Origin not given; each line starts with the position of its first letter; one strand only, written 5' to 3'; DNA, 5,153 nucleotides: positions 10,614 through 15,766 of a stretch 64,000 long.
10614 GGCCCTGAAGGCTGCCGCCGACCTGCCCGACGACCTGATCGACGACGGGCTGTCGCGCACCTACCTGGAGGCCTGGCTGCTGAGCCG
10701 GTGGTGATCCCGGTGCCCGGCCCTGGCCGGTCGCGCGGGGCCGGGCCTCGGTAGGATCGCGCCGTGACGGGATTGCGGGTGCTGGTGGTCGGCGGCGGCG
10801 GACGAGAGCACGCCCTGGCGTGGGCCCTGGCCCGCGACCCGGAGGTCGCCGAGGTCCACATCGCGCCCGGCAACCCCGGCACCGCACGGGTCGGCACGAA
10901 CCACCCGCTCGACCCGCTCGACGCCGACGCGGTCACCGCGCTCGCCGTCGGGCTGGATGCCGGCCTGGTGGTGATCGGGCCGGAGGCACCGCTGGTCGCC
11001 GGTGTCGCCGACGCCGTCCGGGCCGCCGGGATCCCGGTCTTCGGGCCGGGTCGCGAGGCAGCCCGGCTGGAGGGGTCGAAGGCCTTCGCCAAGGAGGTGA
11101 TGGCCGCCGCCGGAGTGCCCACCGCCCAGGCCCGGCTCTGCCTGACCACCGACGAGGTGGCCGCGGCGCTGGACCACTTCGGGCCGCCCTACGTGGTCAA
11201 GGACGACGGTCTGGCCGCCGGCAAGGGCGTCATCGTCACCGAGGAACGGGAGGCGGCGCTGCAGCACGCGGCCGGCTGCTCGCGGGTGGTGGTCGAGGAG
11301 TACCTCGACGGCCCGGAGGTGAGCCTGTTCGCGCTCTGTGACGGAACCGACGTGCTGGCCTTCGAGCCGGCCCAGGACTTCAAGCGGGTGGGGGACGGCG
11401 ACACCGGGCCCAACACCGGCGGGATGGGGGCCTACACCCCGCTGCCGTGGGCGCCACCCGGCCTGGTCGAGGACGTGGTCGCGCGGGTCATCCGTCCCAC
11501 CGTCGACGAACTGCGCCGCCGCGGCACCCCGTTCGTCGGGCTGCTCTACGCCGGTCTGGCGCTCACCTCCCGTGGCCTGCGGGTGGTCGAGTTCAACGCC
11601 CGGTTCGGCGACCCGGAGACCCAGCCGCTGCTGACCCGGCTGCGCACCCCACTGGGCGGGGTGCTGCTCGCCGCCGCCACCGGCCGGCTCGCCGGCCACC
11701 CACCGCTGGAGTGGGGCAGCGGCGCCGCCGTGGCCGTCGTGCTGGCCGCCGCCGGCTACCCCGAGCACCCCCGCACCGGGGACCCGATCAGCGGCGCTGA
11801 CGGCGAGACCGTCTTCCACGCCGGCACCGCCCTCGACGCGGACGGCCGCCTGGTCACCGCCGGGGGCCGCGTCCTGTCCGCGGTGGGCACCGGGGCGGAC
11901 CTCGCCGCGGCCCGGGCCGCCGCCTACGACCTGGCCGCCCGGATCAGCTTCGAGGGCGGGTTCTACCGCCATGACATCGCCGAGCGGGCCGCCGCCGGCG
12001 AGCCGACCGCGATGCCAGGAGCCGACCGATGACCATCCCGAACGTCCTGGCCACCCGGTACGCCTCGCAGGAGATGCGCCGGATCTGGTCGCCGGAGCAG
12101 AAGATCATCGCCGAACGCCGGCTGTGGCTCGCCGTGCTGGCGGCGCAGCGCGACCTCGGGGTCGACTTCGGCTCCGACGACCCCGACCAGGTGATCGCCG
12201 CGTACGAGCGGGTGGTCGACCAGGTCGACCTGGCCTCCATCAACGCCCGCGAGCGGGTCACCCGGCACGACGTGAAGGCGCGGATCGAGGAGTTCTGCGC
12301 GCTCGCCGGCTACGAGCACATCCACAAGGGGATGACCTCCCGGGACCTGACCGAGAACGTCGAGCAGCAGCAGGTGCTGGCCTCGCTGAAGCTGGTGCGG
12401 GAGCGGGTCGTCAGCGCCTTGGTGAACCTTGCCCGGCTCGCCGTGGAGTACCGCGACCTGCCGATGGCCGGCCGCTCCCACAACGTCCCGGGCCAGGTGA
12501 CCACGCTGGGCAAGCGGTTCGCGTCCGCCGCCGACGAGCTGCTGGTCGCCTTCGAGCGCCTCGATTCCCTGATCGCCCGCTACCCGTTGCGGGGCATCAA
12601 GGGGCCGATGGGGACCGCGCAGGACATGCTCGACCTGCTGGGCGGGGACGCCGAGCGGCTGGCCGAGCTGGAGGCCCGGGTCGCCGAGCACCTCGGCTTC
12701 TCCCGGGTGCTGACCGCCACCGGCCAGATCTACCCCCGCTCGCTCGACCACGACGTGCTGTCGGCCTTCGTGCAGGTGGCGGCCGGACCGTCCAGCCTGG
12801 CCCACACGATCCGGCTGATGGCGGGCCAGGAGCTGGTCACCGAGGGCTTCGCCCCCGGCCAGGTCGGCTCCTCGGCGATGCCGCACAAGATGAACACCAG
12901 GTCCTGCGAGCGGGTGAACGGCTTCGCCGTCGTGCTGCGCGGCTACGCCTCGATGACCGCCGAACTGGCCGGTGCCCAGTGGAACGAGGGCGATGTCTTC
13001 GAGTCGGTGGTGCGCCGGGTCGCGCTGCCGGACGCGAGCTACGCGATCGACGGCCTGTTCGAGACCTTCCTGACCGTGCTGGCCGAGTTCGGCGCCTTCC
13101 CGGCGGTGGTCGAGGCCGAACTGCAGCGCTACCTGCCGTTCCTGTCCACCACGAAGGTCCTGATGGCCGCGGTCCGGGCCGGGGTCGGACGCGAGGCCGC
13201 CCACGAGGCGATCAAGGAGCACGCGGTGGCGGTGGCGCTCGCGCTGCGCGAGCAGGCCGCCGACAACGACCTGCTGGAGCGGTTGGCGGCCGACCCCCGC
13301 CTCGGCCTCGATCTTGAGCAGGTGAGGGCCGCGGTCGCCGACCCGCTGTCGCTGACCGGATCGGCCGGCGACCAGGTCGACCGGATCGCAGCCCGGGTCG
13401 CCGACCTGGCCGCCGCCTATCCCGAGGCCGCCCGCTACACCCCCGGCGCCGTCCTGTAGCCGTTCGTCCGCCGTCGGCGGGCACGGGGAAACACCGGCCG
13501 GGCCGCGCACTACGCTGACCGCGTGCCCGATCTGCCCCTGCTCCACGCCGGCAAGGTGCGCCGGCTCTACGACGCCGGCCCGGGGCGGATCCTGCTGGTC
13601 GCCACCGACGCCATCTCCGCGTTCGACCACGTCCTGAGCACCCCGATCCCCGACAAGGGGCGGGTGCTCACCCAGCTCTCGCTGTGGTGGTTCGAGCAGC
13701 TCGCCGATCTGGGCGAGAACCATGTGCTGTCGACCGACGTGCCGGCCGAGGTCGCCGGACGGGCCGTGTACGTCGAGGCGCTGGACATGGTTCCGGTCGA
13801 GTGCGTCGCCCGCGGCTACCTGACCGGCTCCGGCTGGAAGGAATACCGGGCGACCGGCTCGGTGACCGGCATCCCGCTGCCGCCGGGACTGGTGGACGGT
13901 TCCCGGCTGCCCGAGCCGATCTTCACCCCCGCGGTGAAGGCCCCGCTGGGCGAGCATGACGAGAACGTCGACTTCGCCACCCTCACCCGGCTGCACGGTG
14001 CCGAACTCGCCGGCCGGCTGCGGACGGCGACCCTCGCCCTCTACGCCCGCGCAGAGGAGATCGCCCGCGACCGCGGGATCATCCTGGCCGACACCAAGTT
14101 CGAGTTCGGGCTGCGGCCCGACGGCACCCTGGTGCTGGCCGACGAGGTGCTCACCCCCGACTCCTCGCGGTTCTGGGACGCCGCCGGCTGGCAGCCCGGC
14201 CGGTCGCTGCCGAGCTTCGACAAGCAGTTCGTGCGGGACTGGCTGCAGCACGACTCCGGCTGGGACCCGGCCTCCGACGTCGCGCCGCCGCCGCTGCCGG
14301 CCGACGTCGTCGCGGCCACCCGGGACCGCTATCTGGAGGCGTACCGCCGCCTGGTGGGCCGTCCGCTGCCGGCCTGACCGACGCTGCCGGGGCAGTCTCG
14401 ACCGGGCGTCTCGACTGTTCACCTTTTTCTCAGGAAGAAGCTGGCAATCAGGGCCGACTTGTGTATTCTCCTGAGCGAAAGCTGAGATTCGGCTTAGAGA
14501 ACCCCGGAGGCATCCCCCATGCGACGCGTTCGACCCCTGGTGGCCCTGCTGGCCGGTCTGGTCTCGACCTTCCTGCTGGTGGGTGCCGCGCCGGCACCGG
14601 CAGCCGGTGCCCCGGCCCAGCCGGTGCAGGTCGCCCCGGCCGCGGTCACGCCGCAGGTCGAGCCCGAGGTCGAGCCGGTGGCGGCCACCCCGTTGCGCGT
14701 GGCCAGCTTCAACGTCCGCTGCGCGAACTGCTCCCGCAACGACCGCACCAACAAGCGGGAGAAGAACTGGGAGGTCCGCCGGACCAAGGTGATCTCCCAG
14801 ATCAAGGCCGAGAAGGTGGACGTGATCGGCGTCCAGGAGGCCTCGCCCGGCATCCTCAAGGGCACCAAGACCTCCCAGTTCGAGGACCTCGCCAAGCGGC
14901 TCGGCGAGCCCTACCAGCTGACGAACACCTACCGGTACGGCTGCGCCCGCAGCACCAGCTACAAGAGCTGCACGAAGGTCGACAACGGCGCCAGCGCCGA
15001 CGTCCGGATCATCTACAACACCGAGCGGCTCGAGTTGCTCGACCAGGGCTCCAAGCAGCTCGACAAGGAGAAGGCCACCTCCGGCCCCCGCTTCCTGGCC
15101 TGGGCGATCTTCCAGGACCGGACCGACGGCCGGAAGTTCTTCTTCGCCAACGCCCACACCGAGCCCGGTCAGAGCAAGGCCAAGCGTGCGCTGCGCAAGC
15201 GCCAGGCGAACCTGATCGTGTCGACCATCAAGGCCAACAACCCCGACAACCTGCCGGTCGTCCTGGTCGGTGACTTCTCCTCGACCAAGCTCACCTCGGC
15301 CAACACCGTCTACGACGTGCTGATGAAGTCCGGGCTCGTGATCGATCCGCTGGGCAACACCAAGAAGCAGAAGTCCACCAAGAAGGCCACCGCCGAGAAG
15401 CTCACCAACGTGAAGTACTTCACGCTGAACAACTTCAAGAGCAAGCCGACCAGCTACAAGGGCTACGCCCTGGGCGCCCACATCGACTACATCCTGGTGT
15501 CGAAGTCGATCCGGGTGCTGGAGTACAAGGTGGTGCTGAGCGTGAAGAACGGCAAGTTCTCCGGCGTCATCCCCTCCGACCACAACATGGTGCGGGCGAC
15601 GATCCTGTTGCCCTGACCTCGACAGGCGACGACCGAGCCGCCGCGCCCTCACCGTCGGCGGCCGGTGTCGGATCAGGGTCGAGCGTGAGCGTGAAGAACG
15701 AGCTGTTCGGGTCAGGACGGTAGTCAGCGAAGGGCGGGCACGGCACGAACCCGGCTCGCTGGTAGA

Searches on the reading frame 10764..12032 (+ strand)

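Call 8: search_protein_families(library=pfam, proteins=[window:10764-12032:+], max_evalue=0.001)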
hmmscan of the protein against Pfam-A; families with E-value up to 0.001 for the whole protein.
window:10764-12032:+ (422 aa): 5 families
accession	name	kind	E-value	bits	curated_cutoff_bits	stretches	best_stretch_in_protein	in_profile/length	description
PF01071.24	GARS_A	-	1.9e-62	211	27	1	104-286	1-194/194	Phosphoribosylglycinamide synthetase, ATP-grasp (A) domain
PF02844.21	GARS_N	-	8.3e-35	120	29.5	1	5-103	2-100/100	Phosphoribosylglycinamide synthetase, N domain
PF02843.22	GARS_C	-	2e-28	99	34.8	1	322-408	1-92/92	Phosphoribosylglycinamide synthetase, C domain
PF02655.19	ATP-grasp_3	-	0.00018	22.1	23.2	1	137-281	28-157/160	ATP-grasp domain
PF02222.28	ATP-grasp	-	0.00074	19.6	27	1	113-189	3-85/179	ATP-grasp domain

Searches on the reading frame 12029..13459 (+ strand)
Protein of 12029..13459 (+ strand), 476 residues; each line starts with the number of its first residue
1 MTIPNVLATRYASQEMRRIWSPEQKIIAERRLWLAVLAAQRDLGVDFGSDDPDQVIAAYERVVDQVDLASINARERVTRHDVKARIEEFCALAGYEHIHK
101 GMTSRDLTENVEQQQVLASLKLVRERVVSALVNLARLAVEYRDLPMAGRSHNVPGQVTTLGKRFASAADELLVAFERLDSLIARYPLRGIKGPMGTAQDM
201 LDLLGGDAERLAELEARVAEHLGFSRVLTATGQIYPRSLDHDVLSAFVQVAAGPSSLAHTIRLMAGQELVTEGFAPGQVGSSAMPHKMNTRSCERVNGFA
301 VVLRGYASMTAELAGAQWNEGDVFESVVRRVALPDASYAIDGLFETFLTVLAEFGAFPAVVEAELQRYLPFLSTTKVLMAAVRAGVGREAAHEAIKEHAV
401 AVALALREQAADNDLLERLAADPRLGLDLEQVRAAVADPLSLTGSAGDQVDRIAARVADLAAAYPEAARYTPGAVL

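Call 7: search_protein_families(library=pfam, proteins=[window:12029-13459:+], max_evalue=0.001)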
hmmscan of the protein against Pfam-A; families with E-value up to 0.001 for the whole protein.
window:12029-13459:+ (476 aa): 2 families
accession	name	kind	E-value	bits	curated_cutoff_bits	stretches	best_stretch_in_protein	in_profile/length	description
PF00206.25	Lyase_1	-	6.2e-21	75.5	27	1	23-304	20-311/312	Lyase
PF10397.14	ADSL_C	-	4.8e-16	59.3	32.7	1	370-452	1-78/79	Adenylosuccinate lyase C-terminus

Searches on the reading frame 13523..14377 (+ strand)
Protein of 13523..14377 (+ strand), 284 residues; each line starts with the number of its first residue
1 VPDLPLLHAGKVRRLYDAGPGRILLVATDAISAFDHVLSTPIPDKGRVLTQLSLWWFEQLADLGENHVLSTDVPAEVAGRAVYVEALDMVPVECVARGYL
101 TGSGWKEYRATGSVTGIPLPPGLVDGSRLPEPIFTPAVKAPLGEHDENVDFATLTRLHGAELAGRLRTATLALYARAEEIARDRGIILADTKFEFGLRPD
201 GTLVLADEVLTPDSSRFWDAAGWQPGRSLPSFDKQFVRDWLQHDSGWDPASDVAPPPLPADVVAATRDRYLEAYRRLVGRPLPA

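Call 7: search_protein_families(library=pfam, proteins=[window:13523-14377:+], max_evalue=0.001)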
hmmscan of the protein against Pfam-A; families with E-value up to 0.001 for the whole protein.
window:13523-14377:+ (284 aa): 1 family
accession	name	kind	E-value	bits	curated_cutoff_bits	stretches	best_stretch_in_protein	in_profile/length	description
PF01259.24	SAICAR_synt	-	1.9e-71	241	20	1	7-247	2-226/233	SAICAR synthetase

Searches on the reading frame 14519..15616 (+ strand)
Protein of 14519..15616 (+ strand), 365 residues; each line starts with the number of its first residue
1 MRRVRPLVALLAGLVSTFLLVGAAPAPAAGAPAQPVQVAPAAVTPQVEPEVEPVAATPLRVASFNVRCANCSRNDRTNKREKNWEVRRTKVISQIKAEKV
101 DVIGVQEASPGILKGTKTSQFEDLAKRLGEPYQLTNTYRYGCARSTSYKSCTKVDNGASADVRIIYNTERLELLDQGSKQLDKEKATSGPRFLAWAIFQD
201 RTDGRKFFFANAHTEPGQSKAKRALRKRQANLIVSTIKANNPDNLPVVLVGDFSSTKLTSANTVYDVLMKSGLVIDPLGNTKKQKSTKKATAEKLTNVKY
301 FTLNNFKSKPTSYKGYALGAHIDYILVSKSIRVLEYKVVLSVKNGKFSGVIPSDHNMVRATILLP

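Call 7: search_protein_families(library=pfam, proteins=[window:14519-15616:+], max_evalue=0.001)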
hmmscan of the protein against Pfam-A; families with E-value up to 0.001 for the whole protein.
window:14519-15616:+ (365 aa): 1 family
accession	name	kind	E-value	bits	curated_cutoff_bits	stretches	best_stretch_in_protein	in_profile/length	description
PF03372.29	Exo_endo_phos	-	3.3e-09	37.2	24.5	1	62-355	1-225/225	Endonuclease/Exonuclease/phosphatase family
